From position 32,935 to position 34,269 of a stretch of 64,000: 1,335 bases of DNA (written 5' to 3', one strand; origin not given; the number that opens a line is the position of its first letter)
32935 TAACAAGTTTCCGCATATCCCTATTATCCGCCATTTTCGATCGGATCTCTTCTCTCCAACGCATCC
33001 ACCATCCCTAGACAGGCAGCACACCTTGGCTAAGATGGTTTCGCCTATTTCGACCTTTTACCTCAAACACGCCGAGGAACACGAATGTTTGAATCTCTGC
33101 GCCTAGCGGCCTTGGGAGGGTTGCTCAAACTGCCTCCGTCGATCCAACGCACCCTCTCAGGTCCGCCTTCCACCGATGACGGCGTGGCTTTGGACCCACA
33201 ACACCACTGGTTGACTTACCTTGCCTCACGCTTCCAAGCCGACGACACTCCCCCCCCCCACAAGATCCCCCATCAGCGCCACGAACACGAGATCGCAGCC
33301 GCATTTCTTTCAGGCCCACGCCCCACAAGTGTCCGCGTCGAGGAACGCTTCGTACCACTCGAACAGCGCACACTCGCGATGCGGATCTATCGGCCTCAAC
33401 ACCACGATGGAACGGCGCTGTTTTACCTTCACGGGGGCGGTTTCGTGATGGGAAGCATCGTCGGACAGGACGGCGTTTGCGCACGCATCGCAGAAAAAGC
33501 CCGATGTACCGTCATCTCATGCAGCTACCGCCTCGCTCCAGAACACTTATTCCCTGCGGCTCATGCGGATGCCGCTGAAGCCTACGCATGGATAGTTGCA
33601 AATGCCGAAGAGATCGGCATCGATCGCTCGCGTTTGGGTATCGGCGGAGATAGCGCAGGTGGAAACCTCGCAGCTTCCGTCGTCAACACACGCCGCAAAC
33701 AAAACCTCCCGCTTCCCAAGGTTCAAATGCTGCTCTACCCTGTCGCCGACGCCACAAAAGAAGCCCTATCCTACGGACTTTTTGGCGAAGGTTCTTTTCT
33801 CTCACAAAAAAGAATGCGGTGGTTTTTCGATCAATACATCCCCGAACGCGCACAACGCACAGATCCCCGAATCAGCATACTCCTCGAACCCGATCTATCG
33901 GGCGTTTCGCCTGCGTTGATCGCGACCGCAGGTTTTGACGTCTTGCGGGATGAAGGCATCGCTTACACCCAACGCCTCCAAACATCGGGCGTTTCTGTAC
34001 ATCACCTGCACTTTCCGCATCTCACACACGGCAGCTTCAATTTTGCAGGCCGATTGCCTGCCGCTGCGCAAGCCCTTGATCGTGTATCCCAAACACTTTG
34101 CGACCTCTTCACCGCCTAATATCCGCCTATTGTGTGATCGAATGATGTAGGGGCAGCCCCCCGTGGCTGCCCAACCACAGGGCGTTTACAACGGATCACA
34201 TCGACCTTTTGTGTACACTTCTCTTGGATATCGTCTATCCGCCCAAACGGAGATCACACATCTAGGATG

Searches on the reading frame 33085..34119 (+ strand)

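Call 67: search_protein_families(library=pfam, proteins=[window:33085-34119:+], max_evalue=0.0001)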
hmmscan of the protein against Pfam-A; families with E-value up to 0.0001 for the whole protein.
window:33085-34119:+ (344 aa): 3 families
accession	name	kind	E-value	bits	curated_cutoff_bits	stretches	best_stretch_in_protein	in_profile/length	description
PF07859.19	Abhydrolase_3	-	9.9e-67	225.2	25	1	112-317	1-208/210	alpha/beta hydrolase fold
PF20434.5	BD-FAE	-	2.8e-17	63.4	26.8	1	100-206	2-113/215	BD-FAE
PF00135.34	COesterase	-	3e-07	30.2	27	1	97-206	86-207/515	Carboxylesterase family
